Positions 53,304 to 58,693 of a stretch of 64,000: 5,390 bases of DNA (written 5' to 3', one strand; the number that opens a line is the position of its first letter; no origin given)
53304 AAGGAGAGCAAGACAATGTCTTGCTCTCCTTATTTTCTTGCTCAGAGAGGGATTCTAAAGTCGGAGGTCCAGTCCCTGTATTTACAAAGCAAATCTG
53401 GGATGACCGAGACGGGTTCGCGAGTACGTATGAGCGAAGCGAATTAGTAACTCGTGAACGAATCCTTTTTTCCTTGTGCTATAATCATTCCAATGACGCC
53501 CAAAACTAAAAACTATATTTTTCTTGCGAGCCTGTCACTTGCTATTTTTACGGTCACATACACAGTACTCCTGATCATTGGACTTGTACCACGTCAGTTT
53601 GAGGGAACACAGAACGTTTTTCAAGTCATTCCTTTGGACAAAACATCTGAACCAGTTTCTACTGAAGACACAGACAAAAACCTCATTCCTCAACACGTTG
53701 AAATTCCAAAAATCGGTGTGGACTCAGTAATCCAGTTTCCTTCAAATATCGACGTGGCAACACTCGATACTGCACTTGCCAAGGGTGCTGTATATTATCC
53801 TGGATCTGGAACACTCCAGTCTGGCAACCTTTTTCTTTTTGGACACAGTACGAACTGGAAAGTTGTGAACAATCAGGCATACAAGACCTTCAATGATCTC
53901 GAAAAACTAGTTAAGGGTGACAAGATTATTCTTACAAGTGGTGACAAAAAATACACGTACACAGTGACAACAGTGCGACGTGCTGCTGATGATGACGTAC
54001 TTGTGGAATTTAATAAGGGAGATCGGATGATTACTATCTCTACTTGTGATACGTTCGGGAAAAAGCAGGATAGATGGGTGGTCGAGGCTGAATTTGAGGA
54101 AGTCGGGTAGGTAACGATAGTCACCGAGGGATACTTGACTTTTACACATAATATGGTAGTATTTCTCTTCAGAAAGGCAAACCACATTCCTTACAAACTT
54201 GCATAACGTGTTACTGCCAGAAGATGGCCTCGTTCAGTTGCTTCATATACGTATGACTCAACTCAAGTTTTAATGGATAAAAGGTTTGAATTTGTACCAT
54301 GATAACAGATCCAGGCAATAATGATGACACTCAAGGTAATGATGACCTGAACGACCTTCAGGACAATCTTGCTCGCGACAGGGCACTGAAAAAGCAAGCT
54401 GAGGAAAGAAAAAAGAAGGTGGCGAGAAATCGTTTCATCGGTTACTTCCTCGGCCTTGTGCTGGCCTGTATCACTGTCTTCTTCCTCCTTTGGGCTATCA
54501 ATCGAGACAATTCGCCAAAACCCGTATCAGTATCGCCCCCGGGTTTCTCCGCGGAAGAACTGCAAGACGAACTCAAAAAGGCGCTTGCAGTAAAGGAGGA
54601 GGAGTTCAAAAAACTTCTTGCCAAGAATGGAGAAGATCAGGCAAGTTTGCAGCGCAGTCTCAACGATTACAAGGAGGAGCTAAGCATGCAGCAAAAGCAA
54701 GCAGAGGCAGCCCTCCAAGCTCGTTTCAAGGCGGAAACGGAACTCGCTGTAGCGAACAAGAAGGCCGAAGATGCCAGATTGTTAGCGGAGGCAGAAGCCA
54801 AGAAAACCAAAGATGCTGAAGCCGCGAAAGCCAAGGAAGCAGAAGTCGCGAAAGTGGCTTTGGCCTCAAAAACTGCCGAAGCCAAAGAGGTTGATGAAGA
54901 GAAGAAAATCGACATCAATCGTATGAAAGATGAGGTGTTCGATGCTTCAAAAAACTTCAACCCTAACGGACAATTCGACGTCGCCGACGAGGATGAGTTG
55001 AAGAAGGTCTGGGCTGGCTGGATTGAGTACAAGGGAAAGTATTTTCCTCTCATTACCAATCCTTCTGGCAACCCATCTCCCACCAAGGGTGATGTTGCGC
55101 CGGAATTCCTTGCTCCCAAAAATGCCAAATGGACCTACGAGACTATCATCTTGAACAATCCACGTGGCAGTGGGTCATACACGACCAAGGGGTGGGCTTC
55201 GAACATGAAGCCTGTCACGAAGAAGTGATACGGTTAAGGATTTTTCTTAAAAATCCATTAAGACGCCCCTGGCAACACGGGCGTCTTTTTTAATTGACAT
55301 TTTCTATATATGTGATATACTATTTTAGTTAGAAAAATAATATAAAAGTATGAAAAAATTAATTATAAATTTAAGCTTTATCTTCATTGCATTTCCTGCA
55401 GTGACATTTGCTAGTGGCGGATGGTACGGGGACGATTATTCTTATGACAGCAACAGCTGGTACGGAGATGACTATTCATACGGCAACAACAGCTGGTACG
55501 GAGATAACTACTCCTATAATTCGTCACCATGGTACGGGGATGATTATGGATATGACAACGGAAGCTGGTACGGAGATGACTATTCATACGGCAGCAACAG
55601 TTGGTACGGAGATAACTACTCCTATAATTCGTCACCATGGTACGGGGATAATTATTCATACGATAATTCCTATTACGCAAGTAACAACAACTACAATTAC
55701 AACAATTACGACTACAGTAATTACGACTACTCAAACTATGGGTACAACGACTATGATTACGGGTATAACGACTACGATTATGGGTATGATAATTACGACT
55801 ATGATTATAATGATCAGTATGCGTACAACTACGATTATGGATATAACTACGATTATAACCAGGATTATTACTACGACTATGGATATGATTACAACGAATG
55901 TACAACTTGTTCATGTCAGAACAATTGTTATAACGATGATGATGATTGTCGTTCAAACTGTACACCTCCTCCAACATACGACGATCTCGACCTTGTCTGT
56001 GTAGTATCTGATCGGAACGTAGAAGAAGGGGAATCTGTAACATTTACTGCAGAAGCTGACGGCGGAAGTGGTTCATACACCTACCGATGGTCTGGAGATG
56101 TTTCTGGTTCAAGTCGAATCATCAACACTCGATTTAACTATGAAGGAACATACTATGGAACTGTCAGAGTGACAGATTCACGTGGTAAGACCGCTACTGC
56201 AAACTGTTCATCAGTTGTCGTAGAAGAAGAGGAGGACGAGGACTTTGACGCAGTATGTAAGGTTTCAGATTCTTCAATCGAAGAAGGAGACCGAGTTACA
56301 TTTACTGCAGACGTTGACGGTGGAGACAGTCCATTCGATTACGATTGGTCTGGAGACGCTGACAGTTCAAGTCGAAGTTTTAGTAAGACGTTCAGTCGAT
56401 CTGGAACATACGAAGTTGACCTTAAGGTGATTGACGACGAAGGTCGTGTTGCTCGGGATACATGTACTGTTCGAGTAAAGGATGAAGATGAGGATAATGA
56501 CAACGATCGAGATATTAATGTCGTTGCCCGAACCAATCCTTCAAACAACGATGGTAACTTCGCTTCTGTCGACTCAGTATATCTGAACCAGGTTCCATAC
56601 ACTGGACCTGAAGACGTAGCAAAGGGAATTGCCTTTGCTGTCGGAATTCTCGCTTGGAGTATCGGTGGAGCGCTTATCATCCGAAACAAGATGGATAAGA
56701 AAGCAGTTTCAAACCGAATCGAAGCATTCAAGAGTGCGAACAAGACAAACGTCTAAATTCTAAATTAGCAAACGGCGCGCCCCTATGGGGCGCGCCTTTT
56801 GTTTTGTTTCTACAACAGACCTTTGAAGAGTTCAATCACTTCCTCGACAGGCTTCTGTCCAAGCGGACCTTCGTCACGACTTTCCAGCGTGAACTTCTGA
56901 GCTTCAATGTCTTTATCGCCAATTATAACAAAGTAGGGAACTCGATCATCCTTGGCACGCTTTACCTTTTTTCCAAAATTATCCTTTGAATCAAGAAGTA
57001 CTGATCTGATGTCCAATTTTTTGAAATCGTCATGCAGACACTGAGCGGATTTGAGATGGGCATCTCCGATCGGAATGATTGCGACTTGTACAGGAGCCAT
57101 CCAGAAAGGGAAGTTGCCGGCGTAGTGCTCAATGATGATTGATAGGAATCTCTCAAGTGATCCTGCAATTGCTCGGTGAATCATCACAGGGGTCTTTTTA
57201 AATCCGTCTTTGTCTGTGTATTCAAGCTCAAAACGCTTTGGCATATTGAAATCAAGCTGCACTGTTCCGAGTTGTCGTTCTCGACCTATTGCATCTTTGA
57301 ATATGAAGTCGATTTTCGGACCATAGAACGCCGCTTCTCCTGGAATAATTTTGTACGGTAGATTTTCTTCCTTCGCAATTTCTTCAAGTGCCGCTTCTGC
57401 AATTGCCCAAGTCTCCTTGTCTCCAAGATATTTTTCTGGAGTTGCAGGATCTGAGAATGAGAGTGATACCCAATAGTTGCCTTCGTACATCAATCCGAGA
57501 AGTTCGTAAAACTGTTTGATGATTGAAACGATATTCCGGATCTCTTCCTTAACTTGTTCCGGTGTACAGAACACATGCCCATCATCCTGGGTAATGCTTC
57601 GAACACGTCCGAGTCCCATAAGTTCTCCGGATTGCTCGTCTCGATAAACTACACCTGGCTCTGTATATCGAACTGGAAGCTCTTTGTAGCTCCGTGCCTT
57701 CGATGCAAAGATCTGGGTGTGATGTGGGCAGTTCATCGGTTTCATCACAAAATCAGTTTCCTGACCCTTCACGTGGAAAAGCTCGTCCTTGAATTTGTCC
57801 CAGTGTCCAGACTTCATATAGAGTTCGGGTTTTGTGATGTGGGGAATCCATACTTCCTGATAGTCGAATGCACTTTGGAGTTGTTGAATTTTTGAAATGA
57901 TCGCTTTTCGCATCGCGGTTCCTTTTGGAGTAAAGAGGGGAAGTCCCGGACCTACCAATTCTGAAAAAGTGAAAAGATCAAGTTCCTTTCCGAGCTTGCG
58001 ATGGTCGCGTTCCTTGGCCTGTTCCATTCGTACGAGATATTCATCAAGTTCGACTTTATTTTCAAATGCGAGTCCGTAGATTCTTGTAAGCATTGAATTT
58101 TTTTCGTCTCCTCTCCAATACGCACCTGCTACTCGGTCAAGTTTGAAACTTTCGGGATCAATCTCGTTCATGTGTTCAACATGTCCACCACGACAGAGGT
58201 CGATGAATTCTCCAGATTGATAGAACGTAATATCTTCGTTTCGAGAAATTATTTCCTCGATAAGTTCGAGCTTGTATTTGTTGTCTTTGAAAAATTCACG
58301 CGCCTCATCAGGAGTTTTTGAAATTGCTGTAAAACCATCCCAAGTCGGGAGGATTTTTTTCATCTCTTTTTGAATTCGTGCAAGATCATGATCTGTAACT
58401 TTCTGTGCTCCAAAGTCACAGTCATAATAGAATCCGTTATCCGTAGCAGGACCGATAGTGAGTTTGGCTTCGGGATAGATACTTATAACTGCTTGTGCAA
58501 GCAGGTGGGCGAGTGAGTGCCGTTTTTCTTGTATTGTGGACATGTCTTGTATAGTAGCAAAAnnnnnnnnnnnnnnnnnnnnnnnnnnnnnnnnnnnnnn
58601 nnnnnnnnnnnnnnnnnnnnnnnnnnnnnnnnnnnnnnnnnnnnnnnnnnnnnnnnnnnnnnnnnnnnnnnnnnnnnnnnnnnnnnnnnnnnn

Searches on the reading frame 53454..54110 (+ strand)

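Call 19: search_protein_families(library=pfam, proteins=[window:53454-54110:+], max_evalue=0.001)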
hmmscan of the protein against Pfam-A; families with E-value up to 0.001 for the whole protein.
window:53454-54110:+ (218 aa): 1 family
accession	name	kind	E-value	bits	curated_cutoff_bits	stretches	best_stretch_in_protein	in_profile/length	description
PF04203.18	Sortase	-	2.9e-22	79.2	26.6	1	82-213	1-123/125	Sortase domain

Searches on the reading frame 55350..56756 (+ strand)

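Call 7: search_protein_families(library=pfam, proteins=[window:55350-56756:+], max_evalue=0.001)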
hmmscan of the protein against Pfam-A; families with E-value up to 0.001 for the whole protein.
window:55350-56756:+ (468 aa): 4 families
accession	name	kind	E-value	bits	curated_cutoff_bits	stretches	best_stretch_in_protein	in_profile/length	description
PF00801.26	PKD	-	2e-15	56.9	23.5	2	305-371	6-76/80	PKD domain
PF18911.6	PKD_4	-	3.3e-11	43.5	27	2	306-376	10-85/85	PKD domain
PF13927.12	Ig_3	-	2.2e-08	34.9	30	0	306-351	7-56/78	Immunoglobulin domain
PF22352.2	K319L-like_PKD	-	7e-05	23.2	27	0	337-376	47-84/84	K319L-like, PKD domain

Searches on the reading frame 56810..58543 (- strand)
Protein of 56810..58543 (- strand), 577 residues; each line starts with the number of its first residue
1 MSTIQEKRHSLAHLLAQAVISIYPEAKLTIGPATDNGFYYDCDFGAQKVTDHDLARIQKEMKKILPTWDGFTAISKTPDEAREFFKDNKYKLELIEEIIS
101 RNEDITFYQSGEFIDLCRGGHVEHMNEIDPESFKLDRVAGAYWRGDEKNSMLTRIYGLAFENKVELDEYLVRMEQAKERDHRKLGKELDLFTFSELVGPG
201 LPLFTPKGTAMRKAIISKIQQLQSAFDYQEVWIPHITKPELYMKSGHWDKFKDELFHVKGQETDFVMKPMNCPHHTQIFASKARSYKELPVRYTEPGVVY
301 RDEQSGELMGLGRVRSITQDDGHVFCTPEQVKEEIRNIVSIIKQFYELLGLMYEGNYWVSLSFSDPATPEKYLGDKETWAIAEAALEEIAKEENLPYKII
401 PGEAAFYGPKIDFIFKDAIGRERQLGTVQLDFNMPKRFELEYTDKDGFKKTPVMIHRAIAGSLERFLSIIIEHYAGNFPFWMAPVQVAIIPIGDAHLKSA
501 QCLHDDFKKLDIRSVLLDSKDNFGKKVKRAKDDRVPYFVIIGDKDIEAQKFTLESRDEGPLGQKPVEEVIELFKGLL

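Call 7: search_protein_families(library=pfam, proteins=[window:56810-58543:-], max_evalue=0.001)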
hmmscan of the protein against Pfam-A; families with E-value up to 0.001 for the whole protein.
window:56810-58543:- (577 aa): 3 families
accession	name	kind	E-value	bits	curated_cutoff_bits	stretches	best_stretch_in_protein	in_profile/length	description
PF00587.30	tRNA-synt_2b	-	3.1e-44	151.6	29.3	1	261-474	6-179/179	tRNA synthetase class II core domain (G, H, P, S and T)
PF03129.25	HGTP_anticodon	-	2.8e-16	59.9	21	1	486-574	1-92/94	Anticodon binding domain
PF07973.19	tRNA_SAD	-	1.7e-10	41.1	24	1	105-156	1-44/44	Threonyl and Alanyl tRNA synthetase second additional domain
